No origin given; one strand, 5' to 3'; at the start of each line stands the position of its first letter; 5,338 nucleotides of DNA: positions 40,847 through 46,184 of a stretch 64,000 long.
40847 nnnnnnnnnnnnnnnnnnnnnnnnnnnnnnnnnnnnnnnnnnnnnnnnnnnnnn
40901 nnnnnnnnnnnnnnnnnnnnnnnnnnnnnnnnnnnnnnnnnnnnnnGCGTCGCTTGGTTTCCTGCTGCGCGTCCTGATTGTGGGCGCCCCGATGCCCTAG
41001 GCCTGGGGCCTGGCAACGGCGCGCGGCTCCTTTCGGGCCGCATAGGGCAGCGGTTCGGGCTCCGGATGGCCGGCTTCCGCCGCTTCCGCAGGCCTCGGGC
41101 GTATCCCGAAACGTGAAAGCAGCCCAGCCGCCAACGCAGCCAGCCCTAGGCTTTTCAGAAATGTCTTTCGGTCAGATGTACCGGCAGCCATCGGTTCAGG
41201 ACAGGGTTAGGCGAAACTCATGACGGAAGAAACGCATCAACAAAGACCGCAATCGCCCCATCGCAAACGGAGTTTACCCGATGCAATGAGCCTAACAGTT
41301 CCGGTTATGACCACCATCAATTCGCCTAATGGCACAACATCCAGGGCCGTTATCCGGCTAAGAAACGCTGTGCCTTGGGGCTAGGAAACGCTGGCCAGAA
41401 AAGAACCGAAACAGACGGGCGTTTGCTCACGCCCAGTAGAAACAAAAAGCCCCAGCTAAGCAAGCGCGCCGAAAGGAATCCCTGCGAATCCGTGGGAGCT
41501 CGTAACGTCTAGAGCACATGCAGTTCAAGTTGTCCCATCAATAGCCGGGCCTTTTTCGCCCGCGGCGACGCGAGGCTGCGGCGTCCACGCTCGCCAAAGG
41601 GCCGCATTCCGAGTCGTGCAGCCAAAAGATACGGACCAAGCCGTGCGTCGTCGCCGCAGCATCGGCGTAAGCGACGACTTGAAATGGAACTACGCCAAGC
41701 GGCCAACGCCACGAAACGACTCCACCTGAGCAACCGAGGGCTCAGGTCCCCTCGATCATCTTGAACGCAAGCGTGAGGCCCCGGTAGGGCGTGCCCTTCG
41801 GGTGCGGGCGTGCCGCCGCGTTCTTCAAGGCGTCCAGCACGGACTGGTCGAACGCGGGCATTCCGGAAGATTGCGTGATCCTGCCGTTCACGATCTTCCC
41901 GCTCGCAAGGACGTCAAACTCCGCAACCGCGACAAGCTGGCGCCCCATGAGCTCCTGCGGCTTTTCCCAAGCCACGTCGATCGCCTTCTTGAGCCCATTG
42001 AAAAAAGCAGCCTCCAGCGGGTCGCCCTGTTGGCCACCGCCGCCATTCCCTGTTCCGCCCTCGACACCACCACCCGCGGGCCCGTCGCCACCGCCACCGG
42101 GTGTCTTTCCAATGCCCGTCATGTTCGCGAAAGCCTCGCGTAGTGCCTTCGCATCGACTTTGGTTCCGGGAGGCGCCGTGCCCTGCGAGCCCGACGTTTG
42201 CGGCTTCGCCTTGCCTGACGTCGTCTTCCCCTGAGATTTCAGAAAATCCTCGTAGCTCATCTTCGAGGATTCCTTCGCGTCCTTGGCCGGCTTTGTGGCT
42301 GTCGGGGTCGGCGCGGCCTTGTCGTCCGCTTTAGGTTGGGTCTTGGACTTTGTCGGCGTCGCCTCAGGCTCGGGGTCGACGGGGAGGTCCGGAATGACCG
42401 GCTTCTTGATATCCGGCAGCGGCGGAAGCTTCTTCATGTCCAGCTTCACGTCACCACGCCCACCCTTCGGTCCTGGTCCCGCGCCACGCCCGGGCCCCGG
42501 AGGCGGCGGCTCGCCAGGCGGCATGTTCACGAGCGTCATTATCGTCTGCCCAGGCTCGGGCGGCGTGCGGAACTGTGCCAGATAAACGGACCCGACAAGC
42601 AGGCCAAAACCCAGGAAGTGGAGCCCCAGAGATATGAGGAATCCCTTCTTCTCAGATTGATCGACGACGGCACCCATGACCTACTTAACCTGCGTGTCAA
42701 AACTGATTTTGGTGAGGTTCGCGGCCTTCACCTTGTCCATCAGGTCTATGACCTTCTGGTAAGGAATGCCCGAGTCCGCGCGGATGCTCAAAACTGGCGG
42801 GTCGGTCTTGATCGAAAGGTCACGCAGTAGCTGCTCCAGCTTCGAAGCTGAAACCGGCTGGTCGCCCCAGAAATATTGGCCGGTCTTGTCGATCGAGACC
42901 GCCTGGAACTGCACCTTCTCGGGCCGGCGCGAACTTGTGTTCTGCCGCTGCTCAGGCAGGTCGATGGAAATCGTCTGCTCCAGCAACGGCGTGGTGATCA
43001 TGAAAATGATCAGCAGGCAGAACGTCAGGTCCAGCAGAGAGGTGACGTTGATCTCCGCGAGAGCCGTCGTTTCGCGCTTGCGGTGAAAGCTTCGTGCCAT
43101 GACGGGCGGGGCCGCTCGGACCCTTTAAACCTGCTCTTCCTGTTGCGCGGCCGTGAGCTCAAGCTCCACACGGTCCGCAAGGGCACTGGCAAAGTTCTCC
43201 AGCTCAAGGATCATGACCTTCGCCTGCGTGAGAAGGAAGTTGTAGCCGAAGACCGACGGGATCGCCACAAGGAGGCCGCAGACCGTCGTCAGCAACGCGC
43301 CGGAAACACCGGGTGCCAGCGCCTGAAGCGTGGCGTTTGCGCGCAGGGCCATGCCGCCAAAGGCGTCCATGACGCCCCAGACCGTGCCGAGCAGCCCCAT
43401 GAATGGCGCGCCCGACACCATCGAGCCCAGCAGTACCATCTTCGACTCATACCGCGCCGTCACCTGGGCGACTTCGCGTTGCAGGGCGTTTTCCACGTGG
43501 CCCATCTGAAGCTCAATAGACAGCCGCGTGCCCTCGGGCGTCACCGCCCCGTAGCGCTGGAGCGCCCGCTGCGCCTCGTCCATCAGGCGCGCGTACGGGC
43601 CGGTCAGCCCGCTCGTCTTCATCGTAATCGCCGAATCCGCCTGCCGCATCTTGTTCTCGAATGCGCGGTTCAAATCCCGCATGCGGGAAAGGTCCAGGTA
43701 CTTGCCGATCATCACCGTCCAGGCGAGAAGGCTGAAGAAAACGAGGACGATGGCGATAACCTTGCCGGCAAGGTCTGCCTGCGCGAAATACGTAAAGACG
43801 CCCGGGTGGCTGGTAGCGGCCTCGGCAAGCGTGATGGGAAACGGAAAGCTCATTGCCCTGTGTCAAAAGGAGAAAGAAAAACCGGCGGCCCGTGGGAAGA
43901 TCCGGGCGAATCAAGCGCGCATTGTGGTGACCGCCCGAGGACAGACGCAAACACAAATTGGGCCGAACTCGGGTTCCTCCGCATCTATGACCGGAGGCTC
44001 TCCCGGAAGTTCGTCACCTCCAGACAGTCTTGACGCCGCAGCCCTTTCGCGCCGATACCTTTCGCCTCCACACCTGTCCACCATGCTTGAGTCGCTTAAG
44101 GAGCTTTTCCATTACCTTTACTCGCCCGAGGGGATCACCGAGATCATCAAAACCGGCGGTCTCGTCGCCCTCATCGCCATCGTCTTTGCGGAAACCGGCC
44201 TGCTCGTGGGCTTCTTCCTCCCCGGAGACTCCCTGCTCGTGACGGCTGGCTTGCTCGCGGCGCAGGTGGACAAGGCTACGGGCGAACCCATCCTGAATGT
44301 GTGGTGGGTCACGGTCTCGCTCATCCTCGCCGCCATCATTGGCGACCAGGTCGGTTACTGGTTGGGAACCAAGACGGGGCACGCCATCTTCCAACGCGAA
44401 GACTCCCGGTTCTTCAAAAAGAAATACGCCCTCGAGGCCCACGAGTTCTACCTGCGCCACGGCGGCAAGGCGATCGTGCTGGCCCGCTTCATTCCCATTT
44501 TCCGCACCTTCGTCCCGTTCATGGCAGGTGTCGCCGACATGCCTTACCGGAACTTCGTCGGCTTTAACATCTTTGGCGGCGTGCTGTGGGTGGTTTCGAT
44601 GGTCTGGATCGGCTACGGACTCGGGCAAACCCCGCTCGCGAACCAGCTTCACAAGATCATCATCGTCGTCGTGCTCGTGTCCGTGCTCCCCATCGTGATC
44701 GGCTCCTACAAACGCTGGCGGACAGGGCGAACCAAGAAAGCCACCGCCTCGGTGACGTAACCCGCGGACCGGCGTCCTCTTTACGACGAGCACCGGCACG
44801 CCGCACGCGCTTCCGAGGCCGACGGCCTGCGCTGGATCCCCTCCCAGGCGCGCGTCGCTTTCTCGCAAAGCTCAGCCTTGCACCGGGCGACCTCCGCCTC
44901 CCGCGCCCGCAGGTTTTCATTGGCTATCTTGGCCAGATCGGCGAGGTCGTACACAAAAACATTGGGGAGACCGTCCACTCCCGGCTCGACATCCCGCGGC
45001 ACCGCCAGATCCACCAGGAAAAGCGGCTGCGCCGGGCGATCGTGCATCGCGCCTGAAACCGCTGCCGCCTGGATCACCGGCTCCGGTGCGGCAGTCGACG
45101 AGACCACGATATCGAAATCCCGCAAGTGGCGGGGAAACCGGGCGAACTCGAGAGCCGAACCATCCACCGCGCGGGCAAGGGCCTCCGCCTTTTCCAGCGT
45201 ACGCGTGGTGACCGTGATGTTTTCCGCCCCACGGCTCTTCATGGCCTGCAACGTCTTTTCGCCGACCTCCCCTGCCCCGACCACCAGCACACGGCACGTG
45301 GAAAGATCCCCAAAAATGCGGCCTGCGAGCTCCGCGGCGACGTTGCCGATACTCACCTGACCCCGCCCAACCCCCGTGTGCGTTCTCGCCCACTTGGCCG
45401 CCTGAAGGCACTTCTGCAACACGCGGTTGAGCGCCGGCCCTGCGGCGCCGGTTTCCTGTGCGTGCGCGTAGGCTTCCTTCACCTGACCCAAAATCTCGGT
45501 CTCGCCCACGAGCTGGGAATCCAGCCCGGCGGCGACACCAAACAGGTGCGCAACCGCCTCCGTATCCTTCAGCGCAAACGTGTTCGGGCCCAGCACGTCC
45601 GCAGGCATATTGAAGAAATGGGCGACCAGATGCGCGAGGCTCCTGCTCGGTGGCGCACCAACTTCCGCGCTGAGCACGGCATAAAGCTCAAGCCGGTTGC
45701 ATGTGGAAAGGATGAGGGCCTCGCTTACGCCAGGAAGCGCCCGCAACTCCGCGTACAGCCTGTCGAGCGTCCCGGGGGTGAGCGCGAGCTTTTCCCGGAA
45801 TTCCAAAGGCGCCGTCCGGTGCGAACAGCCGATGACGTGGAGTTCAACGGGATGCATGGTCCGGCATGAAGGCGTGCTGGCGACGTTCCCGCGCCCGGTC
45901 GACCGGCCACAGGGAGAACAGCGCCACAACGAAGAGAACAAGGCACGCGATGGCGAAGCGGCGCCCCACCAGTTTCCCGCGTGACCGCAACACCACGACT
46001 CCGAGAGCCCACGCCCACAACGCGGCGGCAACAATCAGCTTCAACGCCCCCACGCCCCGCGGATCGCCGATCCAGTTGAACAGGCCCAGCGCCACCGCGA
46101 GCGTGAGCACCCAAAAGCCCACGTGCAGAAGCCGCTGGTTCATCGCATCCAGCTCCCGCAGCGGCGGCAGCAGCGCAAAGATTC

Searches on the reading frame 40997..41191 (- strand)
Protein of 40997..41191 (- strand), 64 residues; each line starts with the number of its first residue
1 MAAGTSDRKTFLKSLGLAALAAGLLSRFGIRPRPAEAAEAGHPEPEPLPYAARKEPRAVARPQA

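Call 41: search_protein_families(library=pfam, proteins=[window:40997-41191:-], max_evalue=0.0001)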
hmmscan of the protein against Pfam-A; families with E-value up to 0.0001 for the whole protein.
window:40997-41191:- (64 aa): 0 families

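Call 71: search_protein_families(library=ncbifam, proteins=[window:40997-41191:-], max_evalue=5)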
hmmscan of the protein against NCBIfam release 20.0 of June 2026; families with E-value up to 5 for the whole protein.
window:40997-41191:- (64 aa): 1 family
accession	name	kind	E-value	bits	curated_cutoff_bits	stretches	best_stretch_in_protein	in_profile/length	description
TIGR02811.1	formate_TAT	hypoth_equivalog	0.042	14.2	48.45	1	6-31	9-34/66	formate dehydrogenase region TAT target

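Call 72: search_protein_families(library=pfam, proteins=[window:40997-41191:-], max_evalue=5)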
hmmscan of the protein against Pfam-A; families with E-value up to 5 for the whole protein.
window:40997-41191:- (64 aa): 0 families

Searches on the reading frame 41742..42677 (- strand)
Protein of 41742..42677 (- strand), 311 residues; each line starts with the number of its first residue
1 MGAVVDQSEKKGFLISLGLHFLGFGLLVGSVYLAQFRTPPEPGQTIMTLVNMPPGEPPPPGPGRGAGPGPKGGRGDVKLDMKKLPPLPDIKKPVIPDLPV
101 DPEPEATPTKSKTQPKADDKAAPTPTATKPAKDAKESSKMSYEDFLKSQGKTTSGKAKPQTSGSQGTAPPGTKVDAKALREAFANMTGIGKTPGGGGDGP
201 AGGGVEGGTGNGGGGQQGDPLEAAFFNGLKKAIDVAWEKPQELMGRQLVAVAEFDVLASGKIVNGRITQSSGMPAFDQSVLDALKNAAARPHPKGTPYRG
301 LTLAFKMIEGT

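Call 23: search_protein_families(library=pfam, proteins=[window:41742-42677:-], max_evalue=0.01)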
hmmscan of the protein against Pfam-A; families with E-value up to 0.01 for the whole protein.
window:41742-42677:- (311 aa): 2 families
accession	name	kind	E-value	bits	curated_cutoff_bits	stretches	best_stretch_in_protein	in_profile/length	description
PF13103.11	TonB_2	-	2e-11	44.3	22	1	224-294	3-72/85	TonB C terminal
PF03544.19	TonB_C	-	2.7e-06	28.2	24.6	1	244-298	12-67/79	Gram-negative bacterial TonB protein C-terminal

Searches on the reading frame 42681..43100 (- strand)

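Call 23: search_protein_families(library=pfam, proteins=[window:42681-43100:-], max_evalue=0.01)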
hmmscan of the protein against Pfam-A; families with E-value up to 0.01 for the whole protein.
window:42681-43100:- (139 aa): 1 family
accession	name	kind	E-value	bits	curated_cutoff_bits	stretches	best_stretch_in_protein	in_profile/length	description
PF02472.21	ExbD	-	2.2e-29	102.6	25.4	1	14-137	5-126/128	Biopolymer transport protein ExbD/TolR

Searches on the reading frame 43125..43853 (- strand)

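Call 23: search_protein_families(library=pfam, proteins=[window:43125-43853:-], max_evalue=0.01)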
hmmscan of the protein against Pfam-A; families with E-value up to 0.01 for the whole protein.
window:43125-43853:- (242 aa): 1 family
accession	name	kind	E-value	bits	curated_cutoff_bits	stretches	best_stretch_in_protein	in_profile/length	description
PF01618.21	MotA_ExbB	-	1.1e-27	96.7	22.9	1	114-219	21-126/127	MotA/TolQ/ExbB proton channel family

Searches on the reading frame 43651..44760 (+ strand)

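Call 41: search_protein_families(library=pfam, proteins=[window:43651-44760:+], max_evalue=0.0001)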
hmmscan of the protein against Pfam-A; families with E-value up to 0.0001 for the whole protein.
window:43651-44760:+ (369 aa): 1 family
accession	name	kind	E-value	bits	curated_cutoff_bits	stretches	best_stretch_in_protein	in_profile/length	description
PF09335.16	VTT_dom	-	1.7e-21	77.4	33.9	1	190-322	1-122/123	VTT domain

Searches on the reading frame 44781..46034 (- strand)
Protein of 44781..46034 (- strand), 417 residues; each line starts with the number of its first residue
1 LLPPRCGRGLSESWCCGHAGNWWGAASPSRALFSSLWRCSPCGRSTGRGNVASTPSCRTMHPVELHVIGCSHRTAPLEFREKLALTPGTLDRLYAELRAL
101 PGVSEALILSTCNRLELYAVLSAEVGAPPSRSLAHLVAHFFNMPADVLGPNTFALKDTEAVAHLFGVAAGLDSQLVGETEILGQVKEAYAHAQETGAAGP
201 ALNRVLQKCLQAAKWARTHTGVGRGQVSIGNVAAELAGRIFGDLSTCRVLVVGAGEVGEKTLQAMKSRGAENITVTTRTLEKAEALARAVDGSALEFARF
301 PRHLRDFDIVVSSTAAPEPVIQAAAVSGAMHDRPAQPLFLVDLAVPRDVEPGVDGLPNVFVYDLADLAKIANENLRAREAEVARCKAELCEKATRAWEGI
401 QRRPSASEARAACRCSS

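Call 23: search_protein_families(library=pfam, proteins=[window:44781-46034:-], max_evalue=0.01)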
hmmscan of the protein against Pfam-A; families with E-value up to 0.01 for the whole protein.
window:44781-46034:- (417 aa): 9 families
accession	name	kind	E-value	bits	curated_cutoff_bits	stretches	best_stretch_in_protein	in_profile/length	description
PF05201.20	GlutR_N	-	3.9e-45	153.8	27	1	68-220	1-151/151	Glutamyl-tRNAGlu reductase, N-terminal domain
PF01488.26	Shikimate_DH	-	9.9e-38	129.8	24.3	1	235-370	1-138/138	Shikimate / quinate 5-dehydrogenase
PF13241.12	NAD_binding_7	-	1.8e-06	28.9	22.1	1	240-318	1-73/104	Putative NAD(P)-binding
PF03435.24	Sacchrp_dh_NADP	-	1.6e-05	25.6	25.1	1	249-297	1-50/129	Saccharopine dehydrogenase NADP binding domain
PF13460.12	NAD_binding_10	-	0.0017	18.7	27.2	1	254-332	3-87/184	NAD(P)H-binding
PF03807.23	F420_oxidored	-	0.0031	18.5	21.6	1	249-293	2-47/94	NADP oxidoreductase coenzyme F420-dependent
PF01262.27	AlaDh_PNT_C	-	0.0036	17.2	23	1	237-317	20-103/214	Alanine dehydrogenase/PNT, C-terminal domain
PF02826.25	2-Hacid_dh_C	-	0.0042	16.9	25.1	1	242-314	32-99/178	D-isomer specific 2-hydroxyacid dehydrogenase, NAD binding domain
PF00899.27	ThiF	-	0.0068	16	28.1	0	243-275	17-49/238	ThiF family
